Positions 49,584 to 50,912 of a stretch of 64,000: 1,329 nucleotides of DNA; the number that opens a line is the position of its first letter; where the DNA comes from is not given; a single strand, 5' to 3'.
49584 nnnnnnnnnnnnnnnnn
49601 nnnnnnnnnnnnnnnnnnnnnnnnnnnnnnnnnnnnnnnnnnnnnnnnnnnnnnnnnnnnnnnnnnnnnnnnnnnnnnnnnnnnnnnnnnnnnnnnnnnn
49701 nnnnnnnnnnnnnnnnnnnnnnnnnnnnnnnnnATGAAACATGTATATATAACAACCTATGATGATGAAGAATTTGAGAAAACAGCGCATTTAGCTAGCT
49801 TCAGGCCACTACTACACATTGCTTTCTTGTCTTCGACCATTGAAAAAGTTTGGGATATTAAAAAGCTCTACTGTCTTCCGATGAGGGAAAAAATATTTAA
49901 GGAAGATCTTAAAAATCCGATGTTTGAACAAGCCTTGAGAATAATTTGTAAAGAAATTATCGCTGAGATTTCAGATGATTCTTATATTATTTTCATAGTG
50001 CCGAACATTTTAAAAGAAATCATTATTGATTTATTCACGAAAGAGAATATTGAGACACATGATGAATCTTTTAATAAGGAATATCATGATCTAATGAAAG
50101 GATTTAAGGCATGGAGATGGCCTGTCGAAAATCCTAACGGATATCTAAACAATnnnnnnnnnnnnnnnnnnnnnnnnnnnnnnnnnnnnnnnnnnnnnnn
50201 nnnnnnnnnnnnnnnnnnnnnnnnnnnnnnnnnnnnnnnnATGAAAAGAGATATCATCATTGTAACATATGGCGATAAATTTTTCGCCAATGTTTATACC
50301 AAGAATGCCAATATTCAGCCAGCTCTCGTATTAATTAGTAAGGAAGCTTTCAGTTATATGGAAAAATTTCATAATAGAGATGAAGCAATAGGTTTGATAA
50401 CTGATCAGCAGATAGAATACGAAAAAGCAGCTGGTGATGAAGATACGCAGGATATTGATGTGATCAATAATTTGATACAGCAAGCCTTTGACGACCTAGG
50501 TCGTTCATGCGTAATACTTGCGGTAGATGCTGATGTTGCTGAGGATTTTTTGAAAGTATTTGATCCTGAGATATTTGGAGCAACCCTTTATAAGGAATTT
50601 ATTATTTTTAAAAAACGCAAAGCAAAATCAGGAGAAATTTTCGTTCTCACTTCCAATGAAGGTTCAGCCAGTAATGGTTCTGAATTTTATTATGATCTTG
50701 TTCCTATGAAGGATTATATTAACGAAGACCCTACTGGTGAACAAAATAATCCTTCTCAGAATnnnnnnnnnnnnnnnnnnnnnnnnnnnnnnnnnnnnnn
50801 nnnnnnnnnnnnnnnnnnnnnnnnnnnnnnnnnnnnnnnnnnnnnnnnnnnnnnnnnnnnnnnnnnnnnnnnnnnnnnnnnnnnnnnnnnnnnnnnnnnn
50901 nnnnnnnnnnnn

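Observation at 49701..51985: Tandem array of four small (~140-175 aa) ORFs, each with its own terminator, wedged between tRNA-Val and tRNA-Ser/tRNA-Glu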

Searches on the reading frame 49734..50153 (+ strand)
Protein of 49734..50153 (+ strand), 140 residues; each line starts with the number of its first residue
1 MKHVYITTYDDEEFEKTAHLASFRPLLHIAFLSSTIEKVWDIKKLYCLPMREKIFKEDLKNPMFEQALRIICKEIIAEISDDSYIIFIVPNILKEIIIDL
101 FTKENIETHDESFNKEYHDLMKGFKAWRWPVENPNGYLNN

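Call 10: search_protein_families(library=pfam, proteins=[window:49734-50153:+], max_evalue=10)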
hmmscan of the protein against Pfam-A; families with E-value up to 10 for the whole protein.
window:49734-50153:+ (140 aa): 1 family
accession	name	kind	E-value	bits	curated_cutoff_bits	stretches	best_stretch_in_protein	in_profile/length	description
PF02713.20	DUF220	-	0.2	12.2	29.4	1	95-132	3-39/73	Domain of unknown function DUF220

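Call 11: search_protein_families(library=phrogs, proteins=[window:49734-50153:+], max_evalue=10)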
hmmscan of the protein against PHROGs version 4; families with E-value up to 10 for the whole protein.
window:49734-50153:+ (140 aa): 0 families

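Call 12: search_protein_families(library=ncbifam, proteins=[window:49734-50153:+], max_evalue=10)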
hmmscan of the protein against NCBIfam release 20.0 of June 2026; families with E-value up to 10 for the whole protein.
window:49734-50153:+ (140 aa): 1 family
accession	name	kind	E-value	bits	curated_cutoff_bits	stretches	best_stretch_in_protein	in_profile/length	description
NF033454.1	BREX_5_MTaseX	exception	0.074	10.5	900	1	25-113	817-902/1404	BREX-5 system adenine-specific DNA-methyltransferase PglX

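Call 13: search_protein_families(library=padloc, proteins=[window:49734-50153:+], max_evalue=10)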
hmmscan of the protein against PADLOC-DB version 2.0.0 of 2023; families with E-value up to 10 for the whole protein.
window:49734-50153:+ (140 aa): 0 families

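Call 32: find_homologous_proteins(query=A2, max_evalue=0.1)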
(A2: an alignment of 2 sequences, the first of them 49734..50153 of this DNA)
Query A2 (2 sequences) (140 aa, profile of the alignment): 2 proteins with E <= 0.1 among 211 candidates.
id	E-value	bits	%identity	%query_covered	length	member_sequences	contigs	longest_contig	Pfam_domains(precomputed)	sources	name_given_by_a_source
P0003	9.4e-90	318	38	15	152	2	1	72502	-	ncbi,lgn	ncbi:MAG: hypothetical protein WC795_00265 [Candidatus Paceibacterota bacterium]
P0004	7.2e-81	289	100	100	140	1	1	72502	-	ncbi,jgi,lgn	ncbi:MAG: hypothetical protein WC795_00255 [Candidatus Paceibacterota bacterium]|jgi:hypothetical pr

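Call 51: search_solved_structures(query=window:49734-50153:+, max_evalue=10)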
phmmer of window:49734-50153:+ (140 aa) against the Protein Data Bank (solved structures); distinct sequences matched with E-value up to 10: 0.

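Call 62: find_related_loci(query=window:49734-50153:+, collection=viral_contigs)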
Query window:49734-50153:+ (140 aa) in viral_contigs; peptide patterns used: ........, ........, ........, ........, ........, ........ (x = any residue, [..] = any of these).
4 stretches matched a pattern, but none encodes a relative of the query by tblastn (E <= 1e-3).

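Call 66: search_dna_similar(query=window:49734-50153:+, collection=phages, mode=protein, max_evalue=1, max_rows=8)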
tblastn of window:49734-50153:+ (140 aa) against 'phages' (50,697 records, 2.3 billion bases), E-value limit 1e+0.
No match.

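Call 80: list_cluster_members(proteins=[P0004, P0001, P0003, P0002])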
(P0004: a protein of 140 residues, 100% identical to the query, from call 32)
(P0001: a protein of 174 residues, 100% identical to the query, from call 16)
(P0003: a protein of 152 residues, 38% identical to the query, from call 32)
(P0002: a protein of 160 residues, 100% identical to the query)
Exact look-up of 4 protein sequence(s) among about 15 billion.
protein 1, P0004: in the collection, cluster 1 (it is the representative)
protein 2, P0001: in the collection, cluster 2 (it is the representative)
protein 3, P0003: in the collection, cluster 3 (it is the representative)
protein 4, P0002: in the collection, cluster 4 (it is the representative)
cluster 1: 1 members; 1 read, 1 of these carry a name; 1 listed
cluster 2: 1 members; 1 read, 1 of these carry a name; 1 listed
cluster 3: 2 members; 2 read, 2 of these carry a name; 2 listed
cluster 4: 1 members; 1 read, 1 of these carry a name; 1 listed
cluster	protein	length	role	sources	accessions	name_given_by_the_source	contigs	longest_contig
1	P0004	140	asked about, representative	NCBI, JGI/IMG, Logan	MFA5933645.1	MAG: hypothetical protein WC795_00255 [Candidatus Paceibacterota bacterium] | hypothetical protein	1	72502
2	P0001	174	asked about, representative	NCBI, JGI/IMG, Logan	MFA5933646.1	MAG: hypothetical protein WC795_00260 [Candidatus Paceibacterota bacterium] | hypothetical protein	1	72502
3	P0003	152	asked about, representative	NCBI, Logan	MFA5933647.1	MAG: hypothetical protein WC795_00265 [Candidatus Paceibacterota bacterium]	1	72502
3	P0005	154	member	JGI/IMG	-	hypothetical protein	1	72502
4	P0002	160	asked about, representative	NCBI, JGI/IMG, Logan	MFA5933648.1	MAG: hypothetical protein WC795_00270 [Candidatus Paceibacterota bacterium] | hypothetical protein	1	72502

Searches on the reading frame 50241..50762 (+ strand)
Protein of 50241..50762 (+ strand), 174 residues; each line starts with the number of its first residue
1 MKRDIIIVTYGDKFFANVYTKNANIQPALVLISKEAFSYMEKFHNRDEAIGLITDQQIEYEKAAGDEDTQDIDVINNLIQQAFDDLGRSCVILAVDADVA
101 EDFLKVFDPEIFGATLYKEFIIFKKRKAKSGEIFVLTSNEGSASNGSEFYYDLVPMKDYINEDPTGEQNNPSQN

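Call 10: search_protein_families(library=pfam, proteins=[window:50241-50762:+], max_evalue=10)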
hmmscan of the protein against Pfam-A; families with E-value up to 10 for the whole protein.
window:50241-50762:+ (174 aa): 0 families

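Call 11: search_protein_families(library=phrogs, proteins=[window:50241-50762:+], max_evalue=10)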
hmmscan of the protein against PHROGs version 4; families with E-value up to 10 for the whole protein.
window:50241-50762:+ (174 aa): 1 family
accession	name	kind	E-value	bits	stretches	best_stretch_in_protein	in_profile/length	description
phrog_25733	-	unknown function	0.32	12.6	1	64-108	15-59/66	-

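Call 12: search_protein_families(library=ncbifam, proteins=[window:50241-50762:+], max_evalue=10)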
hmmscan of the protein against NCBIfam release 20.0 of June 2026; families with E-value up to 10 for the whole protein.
window:50241-50762:+ (174 aa): 1 family
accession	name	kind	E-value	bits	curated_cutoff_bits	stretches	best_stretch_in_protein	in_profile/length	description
NF004824.0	PRK06180.1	subfamily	0.069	12.3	298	1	96-151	95-150/279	oxidoreductase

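Call 13: search_protein_families(library=padloc, proteins=[window:50241-50762:+], max_evalue=10)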
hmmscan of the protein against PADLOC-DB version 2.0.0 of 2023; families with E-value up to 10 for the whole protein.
window:50241-50762:+ (174 aa): 0 families

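Call 14: find_encoding_contigs(protein=window:50241-50762:+, flank=10000, max_places=10)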
Protein window:50241-50762:+ (174 aa): 1 contig read that carries it; 1 place shown.
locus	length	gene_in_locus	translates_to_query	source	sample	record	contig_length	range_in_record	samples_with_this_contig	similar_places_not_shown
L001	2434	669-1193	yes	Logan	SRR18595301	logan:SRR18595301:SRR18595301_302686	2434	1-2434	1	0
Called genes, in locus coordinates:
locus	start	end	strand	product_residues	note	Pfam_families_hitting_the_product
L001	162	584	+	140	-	-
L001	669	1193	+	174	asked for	-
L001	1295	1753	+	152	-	-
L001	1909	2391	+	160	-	-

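Call 16: find_homologous_proteins(query=window:50241-50762:+, max_evalue=0.01)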
Query window:50241-50762:+ (174 aa): 1 proteins with E <= 0.01 among 24 candidates.
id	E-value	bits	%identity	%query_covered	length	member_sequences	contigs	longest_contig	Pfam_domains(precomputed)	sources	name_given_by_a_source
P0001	1.2e-108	378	100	100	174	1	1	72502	-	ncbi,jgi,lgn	ncbi:MAG: hypothetical protein WC795_00260 [Candidatus Paceibacterota bacterium]|jgi:hypothetical pr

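Call 35: search_solved_structures(query=A1, max_evalue=10)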
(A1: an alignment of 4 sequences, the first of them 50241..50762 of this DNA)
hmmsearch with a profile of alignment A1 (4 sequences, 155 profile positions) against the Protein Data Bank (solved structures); distinct sequences matched with E-value up to 10: 2.
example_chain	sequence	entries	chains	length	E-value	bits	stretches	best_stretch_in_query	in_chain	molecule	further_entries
3c2g_A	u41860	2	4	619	0.59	13.7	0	55-123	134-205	Sys-1 protein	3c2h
6k15_M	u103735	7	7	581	0.86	13.2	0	47-106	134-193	Chromatin structure-remodeling complex subunit RSC9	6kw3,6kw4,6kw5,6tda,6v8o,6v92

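Call 52: search_solved_structures(query=window:50241-50762:+, max_evalue=10)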
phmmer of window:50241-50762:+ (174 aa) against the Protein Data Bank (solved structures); distinct sequences matched with E-value up to 10: 35.
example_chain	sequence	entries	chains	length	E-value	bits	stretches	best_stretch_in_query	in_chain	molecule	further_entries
9hoo_A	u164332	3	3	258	0.15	15.1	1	71-128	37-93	Uridine 5'-monophosphate synthase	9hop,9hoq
9hom_A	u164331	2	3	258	0.41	13.7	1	71-128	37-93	Uridine 5'-monophosphate synthase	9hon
7q1h_A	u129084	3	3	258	0.56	13.3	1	71-129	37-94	Uridine 5'-monophosphate synthase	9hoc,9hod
2qcf_A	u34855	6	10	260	0.57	13.2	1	71-129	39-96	Uridine 5'-monophosphate synthase (UMP synthase) | Orotidine-5'-phosphate decarboxylase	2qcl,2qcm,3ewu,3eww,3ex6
9hoh_A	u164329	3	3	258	0.66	13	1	71-129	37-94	Uridine 5'-monophosphate synthase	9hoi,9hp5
9hoe_A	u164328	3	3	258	0.69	13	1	71-129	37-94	Uridine 5'-monophosphate synthase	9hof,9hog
9phh_A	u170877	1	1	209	0.75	12.9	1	117-168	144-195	Tubulin polyglutamylase TTLL5, Isoform 6 of X-linked retinitis pigmentosa GTPase regulator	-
9hp2_A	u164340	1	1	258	0.75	12.9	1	71-128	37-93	Uridine 5'-monophosphate synthase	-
9hoa_A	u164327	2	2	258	0.77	12.8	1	71-128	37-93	Uridine 5'-monophosphate synthase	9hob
7ouz_A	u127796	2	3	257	0.77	12.8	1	71-128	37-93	Uridine 5'-monophosphate synthase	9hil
7oqf_A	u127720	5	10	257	0.77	12.8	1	71-128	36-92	Uridine 5'-monophosphate synthase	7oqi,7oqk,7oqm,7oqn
9hqq_A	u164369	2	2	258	0.77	12.8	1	71-128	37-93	Uridine 5'-monophosphate synthase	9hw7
9hor_A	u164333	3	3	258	0.77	12.8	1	71-128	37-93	Uridine 5'-monophosphate synthase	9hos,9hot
9hqr_A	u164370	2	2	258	0.77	12.8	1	71-128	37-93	Uridine 5'-monophosphate synthase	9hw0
7asq_A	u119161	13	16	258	0.77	12.8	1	71-128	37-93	Uridine 5'-monophosphate synthase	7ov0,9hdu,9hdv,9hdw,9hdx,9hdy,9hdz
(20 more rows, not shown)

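Call 63: find_related_loci(query=window:50241-50762:+, collection=viral_contigs)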
Query window:50241-50762:+ (174 aa) in viral_contigs; peptide patterns used: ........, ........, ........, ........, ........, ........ (x = any residue, [..] = any of these).
10 stretches matched a pattern, but none encodes a relative of the query by tblastn (E <= 1e-3).

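Call 67: search_dna_similar(query=window:50241-50762:+, collection=phages, mode=protein, max_evalue=1, max_rows=8)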
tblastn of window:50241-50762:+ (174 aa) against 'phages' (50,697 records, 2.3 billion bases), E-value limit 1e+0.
No match.
